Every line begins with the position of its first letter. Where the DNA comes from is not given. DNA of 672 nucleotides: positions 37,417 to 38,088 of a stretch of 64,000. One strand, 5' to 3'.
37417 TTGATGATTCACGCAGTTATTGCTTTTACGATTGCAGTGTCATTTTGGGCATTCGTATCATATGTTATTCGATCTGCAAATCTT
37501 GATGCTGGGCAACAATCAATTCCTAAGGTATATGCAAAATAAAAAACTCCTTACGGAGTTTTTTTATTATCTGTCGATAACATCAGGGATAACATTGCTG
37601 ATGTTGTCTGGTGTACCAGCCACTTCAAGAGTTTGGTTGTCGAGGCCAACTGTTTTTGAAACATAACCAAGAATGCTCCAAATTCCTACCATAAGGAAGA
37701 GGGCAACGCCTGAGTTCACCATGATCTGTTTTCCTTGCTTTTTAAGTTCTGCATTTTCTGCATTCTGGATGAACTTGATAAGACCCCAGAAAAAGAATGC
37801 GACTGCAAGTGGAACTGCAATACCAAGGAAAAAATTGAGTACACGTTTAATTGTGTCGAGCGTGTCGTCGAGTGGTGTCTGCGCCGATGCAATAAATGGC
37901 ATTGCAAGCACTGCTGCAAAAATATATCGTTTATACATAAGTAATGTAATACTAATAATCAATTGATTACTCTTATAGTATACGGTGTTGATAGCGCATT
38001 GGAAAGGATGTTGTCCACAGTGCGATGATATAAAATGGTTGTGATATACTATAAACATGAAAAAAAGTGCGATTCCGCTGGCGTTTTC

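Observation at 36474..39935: Tandem array of six paralogous VirB2/TrbC-pilin-like small secreted proteins next to a polytopic membrane protein and a tRNA-Leu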

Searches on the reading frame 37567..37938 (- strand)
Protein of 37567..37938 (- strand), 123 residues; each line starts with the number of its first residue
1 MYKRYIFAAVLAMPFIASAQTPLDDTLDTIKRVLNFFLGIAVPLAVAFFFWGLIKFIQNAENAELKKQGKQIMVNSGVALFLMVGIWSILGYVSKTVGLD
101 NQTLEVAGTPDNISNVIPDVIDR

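Call 4: search_protein_families(library=pfam, proteins=[window:37567-37905:-], max_evalue=1)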
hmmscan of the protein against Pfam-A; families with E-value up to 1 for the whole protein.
window:37567-37905:- (112 aa): 4 families
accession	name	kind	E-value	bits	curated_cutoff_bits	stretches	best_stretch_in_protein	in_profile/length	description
PF18895.5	T4SS_pilin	-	1.3e-10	41.6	26.6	1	13-82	2-71/71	Type IV secretion system pilin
PF04789.21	DUF621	-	0.015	14.9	21.3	1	17-92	185-259/306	Protein of unknown function (DUF621)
PF07950.16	MCP1_TM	-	0.044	14.9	22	1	32-84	49-102/105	MDM10-complementing protein 1, transmembrane domain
PF20580.3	DUF6784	-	0.048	14.3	26.4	1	16-49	62-95/101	Domain of unknown function (DUF6784)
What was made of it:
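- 37567..37938 (-): P4, 123 aa pilin-like paralog on the opposite strand. It is the best match to the family. PF18895 41.6 bits, E 1.3e-10 (call 4).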

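Call 5: search_protein_families(library=ncbifam, proteins=[window:37567-37905:-], max_evalue=1)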
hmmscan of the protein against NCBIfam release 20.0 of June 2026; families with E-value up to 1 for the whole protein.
window:37567-37905:- (112 aa): 3 families
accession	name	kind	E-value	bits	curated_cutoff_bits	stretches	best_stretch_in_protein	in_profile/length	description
NF045849.1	ICE_MMCAP2_0565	equivalog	4.1e-08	32.8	40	1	13-85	7-79/80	Mbov_0395 family pilin-like conjugal transfer protein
NF045848.1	MMCAP2_0566_fam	domain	0.0014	18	90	1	16-80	51-118/322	MMCAP2_0566 family conjugal transfer protein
NF045890.1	conj_pls20_p028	equivalog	0.0041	16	150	1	19-104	58-138/377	pLS20_p028 family conjugation system transmembrane protein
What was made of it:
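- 37567..37938 (-): NF045849 pilin-like conjugal transfer protein 32.8 bits, below its 40-bit cutoff (call 5).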

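Call 24: find_homologous_proteins(query=window:37567-37938:-, max_evalue=0.001)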
Query window:37567-37938:- (123 aa): 13 proteins with E <= 0.001 among 24 candidates.
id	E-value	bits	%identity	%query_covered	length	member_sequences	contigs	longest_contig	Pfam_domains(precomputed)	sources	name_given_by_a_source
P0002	1.8e-73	262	100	100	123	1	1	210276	PF18895.6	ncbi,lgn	-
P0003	2.9e-36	142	57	97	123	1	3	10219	PF18895.6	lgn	-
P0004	2.7e-35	139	56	97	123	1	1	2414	PF18895.6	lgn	-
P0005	1.4e-34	136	56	97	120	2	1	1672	PF18895.6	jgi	jgi:hypothetical protein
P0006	5.3e-34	134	56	97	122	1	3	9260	PF18895.6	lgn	-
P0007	9.8e-33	130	58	97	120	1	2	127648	PF18895.6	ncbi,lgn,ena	-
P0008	2.1e-31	126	55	97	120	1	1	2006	PF18895.6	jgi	jgi:hypothetical protein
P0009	2.3e-31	126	54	97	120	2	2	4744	PF18895.6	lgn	-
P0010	2.5e-31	126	56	96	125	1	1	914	PF18895.6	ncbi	-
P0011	1.2e-29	120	56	89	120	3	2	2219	PF18895.6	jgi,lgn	jgi:hypothetical protein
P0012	4.5e-29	119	53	97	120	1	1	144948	PF18895.6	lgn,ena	-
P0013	1.3e-27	114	51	94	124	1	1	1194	PF18895.6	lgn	-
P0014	3.6e-10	58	41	75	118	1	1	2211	PF18895.6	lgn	-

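Call 26: find_encoding_contigs(protein=P0002, flank=10000, max_places=4)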
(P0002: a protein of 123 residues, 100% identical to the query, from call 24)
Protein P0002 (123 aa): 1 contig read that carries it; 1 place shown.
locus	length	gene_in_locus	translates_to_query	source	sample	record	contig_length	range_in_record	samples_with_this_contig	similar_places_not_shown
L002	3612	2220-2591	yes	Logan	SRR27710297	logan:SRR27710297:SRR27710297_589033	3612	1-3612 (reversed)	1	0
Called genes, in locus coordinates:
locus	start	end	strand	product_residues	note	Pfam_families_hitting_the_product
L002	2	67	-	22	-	?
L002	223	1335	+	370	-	-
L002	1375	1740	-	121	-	-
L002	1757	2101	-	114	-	-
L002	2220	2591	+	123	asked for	PF18895:T4SS_pilin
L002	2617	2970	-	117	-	PF18895:T4SS_pilin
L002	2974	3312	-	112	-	-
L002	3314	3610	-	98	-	?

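Call 27: find_encoding_contigs(protein=P0007, flank=10000, max_places=4)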
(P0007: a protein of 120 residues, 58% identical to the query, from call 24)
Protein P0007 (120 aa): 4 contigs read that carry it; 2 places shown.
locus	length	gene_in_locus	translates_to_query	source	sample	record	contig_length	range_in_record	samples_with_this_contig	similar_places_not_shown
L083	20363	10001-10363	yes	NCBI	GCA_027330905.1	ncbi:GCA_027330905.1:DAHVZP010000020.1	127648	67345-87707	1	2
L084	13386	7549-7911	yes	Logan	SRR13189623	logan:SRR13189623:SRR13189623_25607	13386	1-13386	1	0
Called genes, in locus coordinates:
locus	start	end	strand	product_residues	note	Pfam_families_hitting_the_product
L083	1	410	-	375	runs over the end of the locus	PF03033:Glyco_transf_28, PF04101:Glyco_tran_28_C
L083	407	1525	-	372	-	PF01098:FTSW_RODA_SPOVE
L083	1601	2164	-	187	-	PF07963:N_methyl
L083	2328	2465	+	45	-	-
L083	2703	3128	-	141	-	PF00380:Ribosomal_S9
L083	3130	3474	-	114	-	PF00572:Ribosomal_L13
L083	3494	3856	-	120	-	PF01196:Ribosomal_L17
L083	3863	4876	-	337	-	PF01193:RNA_pol_L, PF01000:RNA_pol_A_bac, PF14520:HHH_5 (faint), PF03118:RNA_pol_A_CTD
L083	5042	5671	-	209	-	PF00163:Ribosomal_S4, PF01479:S4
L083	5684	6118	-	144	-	PF00411:Ribosomal_S11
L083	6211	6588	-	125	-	PF00416:Ribosomal_S13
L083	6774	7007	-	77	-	PF01176:eIF-1a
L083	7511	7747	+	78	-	-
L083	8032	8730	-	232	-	-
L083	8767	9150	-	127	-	-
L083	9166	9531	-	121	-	PF18895:T4SS_pilin (weak)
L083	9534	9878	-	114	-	PF04956:TrbC (faint), PF18895:T4SS_pilin (weak)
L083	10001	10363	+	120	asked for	PF18895:T4SS_pilin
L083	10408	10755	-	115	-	PF18895:T4SS_pilin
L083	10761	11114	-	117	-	-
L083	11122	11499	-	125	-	-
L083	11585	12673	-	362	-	PF01471:PG_binding_1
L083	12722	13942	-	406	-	PF01702:TGT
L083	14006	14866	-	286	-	PF00480:ROK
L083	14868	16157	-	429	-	PF00342:PGI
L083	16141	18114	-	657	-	PF00723:Glyco_hydro_15, PF22422:MGH1-like_GH (faint)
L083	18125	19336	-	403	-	PF03065:Glyco_hydro_57, PF01522:Polysacc_deac_1 (weak)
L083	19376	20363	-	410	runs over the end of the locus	PF08323:Glyco_transf_5, PF13439:Glyco_transf_4, PF13579:Glyco_trans_4_4, PF20706:GT4-conflict, PF00534:Glycos_transf_1, PF13692:Glyco_trans_1_4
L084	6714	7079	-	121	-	PF18895:T4SS_pilin (weak)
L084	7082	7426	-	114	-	PF04956:TrbC (faint), PF18895:T4SS_pilin (weak)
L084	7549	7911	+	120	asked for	PF18895:T4SS_pilin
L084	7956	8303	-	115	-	PF18895:T4SS_pilin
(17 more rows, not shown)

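Call 28: find_encoding_contigs(protein=P0012, flank=10000, max_places=4)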
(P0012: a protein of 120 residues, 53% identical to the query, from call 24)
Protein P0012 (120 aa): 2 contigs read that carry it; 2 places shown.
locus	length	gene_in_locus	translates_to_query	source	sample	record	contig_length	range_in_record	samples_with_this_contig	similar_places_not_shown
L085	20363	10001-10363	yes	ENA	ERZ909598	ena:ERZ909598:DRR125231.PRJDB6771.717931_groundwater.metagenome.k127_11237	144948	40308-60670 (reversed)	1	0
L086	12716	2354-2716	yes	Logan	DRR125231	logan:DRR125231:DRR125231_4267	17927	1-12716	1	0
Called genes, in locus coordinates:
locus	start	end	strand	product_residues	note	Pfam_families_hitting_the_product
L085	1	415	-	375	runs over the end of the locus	PF03033:Glyco_transf_28, PF04101:Glyco_tran_28_C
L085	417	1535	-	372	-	PF01098:FTSW_RODA_SPOVE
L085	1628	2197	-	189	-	PF07963:N_methyl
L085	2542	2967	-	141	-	PF00380:Ribosomal_S9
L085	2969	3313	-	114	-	PF00572:Ribosomal_L13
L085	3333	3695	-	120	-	PF01196:Ribosomal_L17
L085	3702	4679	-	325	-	PF01193:RNA_pol_L, PF01000:RNA_pol_A_bac, PF14520:HHH_5 (faint), PF03118:RNA_pol_A_CTD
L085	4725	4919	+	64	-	-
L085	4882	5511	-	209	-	PF00163:Ribosomal_S4, PF01479:S4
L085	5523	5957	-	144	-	PF00411:Ribosomal_S11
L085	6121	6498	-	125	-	PF00416:Ribosomal_S13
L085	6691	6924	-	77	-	PF01176:eIF-1a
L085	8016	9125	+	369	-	-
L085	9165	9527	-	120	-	-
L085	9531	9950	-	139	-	PF18895:T4SS_pilin (weak)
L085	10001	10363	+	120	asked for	PF18895:T4SS_pilin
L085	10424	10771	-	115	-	PF18895:T4SS_pilin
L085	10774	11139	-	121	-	-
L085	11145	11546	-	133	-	-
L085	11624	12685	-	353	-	PF01471:PG_binding_1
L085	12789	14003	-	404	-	PF01702:TGT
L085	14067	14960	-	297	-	PF00480:ROK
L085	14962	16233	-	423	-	PF00342:PGI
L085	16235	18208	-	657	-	PF22422:MGH1-like_GH (faint), PF00723:Glyco_hydro_15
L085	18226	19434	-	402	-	PF03065:Glyco_hydro_57, PF01522:Polysacc_deac_1 (weak)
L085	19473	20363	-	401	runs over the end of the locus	PF08323:Glyco_transf_5, PF13439:Glyco_transf_4, PF13579:Glyco_trans_4_4, PF20706:GT4-conflict, PF00534:Glycos_transf_1, PF13692:Glyco_trans_1_4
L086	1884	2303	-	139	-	PF18895:T4SS_pilin (weak)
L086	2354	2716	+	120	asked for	PF18895:T4SS_pilin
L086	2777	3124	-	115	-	PF18895:T4SS_pilin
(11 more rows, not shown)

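Call 33: list_cluster_members(proteins=[P0002, P0007])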
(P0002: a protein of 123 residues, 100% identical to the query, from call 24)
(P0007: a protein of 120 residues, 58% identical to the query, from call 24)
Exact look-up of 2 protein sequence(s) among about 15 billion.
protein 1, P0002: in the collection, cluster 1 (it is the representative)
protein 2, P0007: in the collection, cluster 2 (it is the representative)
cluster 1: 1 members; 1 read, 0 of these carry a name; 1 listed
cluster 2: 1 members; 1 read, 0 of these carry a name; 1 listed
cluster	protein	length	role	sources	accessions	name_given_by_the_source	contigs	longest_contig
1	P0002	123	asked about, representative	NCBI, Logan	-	-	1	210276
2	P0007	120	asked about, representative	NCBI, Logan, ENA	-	-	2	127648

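Call 45: search_solved_structures(query=A2, max_evalue=10, show_alignments=2)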
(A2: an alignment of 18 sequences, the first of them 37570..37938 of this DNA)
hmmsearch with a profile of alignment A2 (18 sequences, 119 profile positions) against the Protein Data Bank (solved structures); distinct sequences matched with E-value up to 10: 51.
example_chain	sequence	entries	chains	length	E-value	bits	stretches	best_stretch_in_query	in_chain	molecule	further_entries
7xbw_R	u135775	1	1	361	0.00027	24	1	7-98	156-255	CX3C chemokine receptor 1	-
7xbx_R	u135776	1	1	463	0.00034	23.7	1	7-98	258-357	Processed fractalkine,CX3C chemokine receptor 1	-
7xa3_R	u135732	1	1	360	0.015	18.4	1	6-98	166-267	Isoform B of C-C chemokine receptor type 2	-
11td_R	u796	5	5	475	0.039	17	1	23-60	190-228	C-C chemokine receptor type 4,Soluble cytochrome b562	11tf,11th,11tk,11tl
8zbw_R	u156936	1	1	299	0.066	16.3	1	25-86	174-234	N-formyl peptide receptor 2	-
8wc3_R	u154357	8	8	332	0.083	16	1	26-68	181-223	Trace amine-associated receptor 1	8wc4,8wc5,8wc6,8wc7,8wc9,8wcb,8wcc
9nyx_B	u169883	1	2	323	0.098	15.7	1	32-85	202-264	Rhodopsin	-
9hmf_O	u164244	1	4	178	0.1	15.7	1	65-114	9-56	Flagellar protein FliL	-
8jlj_R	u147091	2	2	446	0.11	15.6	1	26-68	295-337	Soluble cytochrome b562,Trace amine-associated receptor 1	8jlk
1f88_A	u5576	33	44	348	0.12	15.5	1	32-85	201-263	RHODOPSIN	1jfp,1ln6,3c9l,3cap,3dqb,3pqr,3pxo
1gzm_A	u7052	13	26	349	0.12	15.5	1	32-85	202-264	RHODOPSIN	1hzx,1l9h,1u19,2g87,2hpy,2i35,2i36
6fk6_A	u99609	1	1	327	0.12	15.4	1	32-85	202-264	Rhodopsin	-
6fkb_A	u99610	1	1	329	0.13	15.4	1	32-85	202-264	Rhodopsin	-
8zsv_R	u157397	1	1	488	0.13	15.3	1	26-68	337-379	Soluble cytochrome b562,Trace amine-associated receptor 1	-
6fuf_A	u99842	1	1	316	0.14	15.2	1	32-85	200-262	Rhodopsin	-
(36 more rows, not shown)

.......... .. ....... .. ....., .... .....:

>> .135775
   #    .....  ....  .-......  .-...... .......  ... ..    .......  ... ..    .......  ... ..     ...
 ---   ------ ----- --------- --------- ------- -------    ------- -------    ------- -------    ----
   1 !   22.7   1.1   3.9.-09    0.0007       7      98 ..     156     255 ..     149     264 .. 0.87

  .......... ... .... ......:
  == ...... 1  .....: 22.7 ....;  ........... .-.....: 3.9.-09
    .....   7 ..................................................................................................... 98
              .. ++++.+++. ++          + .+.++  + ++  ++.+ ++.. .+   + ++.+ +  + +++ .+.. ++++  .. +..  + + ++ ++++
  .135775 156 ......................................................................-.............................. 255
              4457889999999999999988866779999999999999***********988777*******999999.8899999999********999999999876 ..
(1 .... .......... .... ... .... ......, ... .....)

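Call 54: predict_structure(alignment_id=A2)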
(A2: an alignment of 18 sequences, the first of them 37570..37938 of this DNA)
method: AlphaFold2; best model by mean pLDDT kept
length: 123 residues; sequences in the alignment: 18
mean_pLDDT: 70.7   pTM: 0.43
mean pLDDT of the five models: 70.7, 66.2, 65.0, 61.4, 61.4
residues with pLDDT >= 90: 1; 70-90: 71; 50-70: 40; < 50: 11
segments of 3 or more residues with pLDDT < 50: 103-106
pLDDT, mean of each block of 10 residues (from residue 1): 67 63 70 80 86 81 79 84 81 68 48 50 47
secondary structure, 60 per line:
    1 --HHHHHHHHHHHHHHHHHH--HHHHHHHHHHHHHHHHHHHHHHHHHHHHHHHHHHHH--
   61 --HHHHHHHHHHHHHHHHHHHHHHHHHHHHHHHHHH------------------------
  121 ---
elements in order: H3-20 H23-58 H63-96
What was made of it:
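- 37567..37938 (-): The AF2 model shows a signal helix, a hairpin of helices 23-58 and 63-96, and a disordered tail; hairpin pLDDT is about 80 (call 54).
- On Pfam PF18895 T4SS_pilin: AF2 model of P4: helix 3-20, then hairpin 23-58/63-96 (call 54).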

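Call 58: fold_search(model_id=the predicted structure, library=pdb)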
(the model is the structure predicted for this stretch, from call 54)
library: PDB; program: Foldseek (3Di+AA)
matches with E <= 10: 123; with E <= 0.001: 0
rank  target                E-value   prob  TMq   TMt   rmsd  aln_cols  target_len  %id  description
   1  9a72_A                1.3e+00  0.23  0.35  0.18   9.4       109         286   16  Integrative model of YFMS-CHEW by crosslinking MS and deep learning (released 2024-09-18)
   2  7bgn_C                1.6e+00  0.41  0.35  0.22  10.4        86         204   12  Crystal structure of MtHISN2-AMP complex, a bifunctional enzyme from the histidine biosynthetic pathway (released 2021-05-19)
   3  7w7z                  1.8e+00  0.16  0.30  0.26  16.3       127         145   12  Crystal Structure of human Focal Adhesion Targeting (FAT) domain of the Focal Adhesion Kinase (released 2022-12-21)
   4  6cnn_A                1.9e+00  0.63  0.53  0.20   9.6        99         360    8  Cryo-EM structure of the human SK4/calmodulin channel complex in the Ca2+ bound state I (released 2018-05-02)
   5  1ow6_A                2.2e+00  0.14  0.28  0.26  16.8       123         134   12  Paxillin LD4 motif bound to the Focal Adhesion Targeting (FAT) domain of the Focal Adhesion Kinase (released 2003-10-21)
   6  6s1k_E                2.2e+00  0.11  0.27  0.32  11.1       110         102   12  E. coli Core Signaling Unit, carrying QQQQ receptor mutation (released 2020-01-22)
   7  5gom_A                2.3e+00  0.51  0.45  0.16   3.4        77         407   18  Truncated mitofusin-1, transition-like state (released 2017-02-01)
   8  6bz3_A                2.3e+00  0.09  0.24  0.24  17.7       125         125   14  Complex structure of FAK FAT domain and DCC P3 motif (released 2018-04-04)
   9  3g67_B                2.5e+00  0.51  0.51  0.31  13.9       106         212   15  Crystal Structure of a Soluble Chemoreceptor from Thermotoga maritima (released 2009-07-28)
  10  7zmb_L                2.6e+00  0.44  0.30  0.41  13.6        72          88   22  CryoEM structure of mitochondrial complex I from Chaetomium thermophilum (state 2) (released 2022-11-30)
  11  3g67_A                2.8e+00  0.47  0.51  0.31   9.5       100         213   16  Crystal Structure of a Soluble Chemoreceptor from Thermotoga maritima (released 2009-07-28)
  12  7bgn_E                2.8e+00  0.28  0.35  0.22   9.6        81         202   11  Crystal structure of MtHISN2-AMP complex, a bifunctional enzyme from the histidine biosynthetic pathway (released 2021-05-19)
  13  9vub_C                3.2e+00  0.54  0.56  0.20   8.8       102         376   12  channel C complex with 3 (released 2026-03-11)
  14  6x89_4L               3.2e+00  0.21  0.28  0.38  15.8        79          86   15  Vigna radiata mitochondrial complex I* (released 2020-09-02)
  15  8tt3_H                3.2e+00  0.16  0.35  0.19  22.0       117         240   12  S. thermodepolymerans KpsM-KpsE in Glycolipid 2 state with rigid body fitted KpsT (released 2024-04-17)
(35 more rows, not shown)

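Call 71: find_homologous_proteins(query=A2, max_evalue=0.00001)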
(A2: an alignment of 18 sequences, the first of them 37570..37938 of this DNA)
Query A2 (18 sequences) (123 aa, profile of the alignment): 34 proteins with E <= 0.00001 among 2066 candidates.
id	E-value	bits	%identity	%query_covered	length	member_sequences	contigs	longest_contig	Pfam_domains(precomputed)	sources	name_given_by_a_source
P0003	6.0e-47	176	57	97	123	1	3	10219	PF18895.6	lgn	-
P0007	2.1e-46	175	58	97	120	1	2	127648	PF18895.6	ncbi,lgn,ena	-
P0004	2.1e-46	174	56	97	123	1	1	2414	PF18895.6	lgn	-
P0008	2.5e-46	174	55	97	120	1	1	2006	PF18895.6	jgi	jgi:hypothetical protein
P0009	7.2e-46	173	54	97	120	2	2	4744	PF18895.6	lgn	-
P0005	6.4e-45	170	56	97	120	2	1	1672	PF18895.6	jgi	jgi:hypothetical protein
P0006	9.8e-45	169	56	97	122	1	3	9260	PF18895.6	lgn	-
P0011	1.2e-44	169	56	89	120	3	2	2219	PF18895.6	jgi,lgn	jgi:hypothetical protein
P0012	1.4e-43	165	53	97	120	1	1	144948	PF18895.6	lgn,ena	-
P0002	1.6e-40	155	100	100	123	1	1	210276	PF18895.6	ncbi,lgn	-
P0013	2.7e-40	155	51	94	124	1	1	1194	PF18895.6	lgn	-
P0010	4.0e-40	154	56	96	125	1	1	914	PF18895.6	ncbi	-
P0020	4.2e-29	119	26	66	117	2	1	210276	PF18895.6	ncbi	-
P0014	3.8e-26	109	41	75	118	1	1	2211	PF18895.6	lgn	-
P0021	6.2e-23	99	15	60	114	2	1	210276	-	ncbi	-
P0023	4.0e-19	86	41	76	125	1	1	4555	PF18895.6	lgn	-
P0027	2.6e-16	77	19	37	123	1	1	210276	PF18895.6,PF04956.19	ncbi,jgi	jgi:hypothetical protein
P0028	6.3e-16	76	23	79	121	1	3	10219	PF18895.6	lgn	-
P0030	2.5e-15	74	22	79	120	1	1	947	PF18895.6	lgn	-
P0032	3.6e-14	70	26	77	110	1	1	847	PF18895.6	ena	-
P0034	1.3e-13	69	35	83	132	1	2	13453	-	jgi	jgi:uncharacterized membrane protein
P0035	3.3e-13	67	17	46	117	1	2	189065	-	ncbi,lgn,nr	ncbi:MAG TPA: hypothetical protein VJ579_00915 [Candidatus Paceibacterota bacterium]|nr:hypothetical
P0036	1.1e-12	66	40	20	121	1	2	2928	PF18895.6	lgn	-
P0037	1.2e-12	66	32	71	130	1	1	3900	PF18895.6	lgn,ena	-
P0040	2.3e-6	45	29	46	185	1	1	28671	-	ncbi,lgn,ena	-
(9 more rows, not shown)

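Call 72: find_encoding_contigs(protein=P0035, flank=10000, max_places=1)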
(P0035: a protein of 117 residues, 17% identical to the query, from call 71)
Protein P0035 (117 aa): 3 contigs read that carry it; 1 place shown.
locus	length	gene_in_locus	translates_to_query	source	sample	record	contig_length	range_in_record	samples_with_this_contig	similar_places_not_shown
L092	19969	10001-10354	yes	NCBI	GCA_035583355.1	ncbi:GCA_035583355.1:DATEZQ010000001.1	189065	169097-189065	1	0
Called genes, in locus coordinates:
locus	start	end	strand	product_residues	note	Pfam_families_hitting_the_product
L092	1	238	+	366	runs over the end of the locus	PF01926:MMR_HSR1, PF02421:FeoB_N, PF06071:YchF-GTPase_C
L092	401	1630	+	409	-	PF08323:Glyco_transf_5, PF13439:Glyco_transf_4, PF13579:Glyco_trans_4_4, PF20706:GT4-conflict, PF00534:Glycos_transf_1, PF13692:Glyco_trans_1_4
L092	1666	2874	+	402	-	PF03065:Glyco_hydro_57, PF01522:Polysacc_deac_1 (weak)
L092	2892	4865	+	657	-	PF00723:Glyco_hydro_15, PF22422:MGH1-like_GH (faint)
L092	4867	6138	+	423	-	PF00342:PGI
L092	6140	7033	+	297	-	PF00480:ROK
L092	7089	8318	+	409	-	PF01702:TGT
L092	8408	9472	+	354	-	PF01471:PG_binding_1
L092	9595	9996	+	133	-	PF18895:T4SS_pilin (weak)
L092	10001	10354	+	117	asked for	-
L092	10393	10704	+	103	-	PF18895:T4SS_pilin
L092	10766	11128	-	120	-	PF18895:T4SS_pilin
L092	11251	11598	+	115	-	PF18895:T4SS_pilin (weak)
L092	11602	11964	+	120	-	-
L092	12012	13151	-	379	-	-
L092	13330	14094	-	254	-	-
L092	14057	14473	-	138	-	-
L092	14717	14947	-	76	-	-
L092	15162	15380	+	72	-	PF01176:eIF-1a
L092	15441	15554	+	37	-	PF00444:Ribosomal_L36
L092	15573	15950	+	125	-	PF00416:Ribosomal_S13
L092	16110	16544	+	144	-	PF00411:Ribosomal_S11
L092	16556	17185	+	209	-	PF00163:Ribosomal_S4, PF01479:S4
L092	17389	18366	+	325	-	PF01193:RNA_pol_L, PF01000:RNA_pol_A_bac, PF03118:RNA_pol_A_CTD, PF14520:HHH_5 (faint)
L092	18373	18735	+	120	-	PF01196:Ribosomal_L17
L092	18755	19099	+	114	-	PF00572:Ribosomal_L13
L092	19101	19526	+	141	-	PF00380:Ribosomal_S9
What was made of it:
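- The locus is syntenic between tgt and the infA-rpsM-rpoA cluster in relatives (calls 27, 28, 72).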
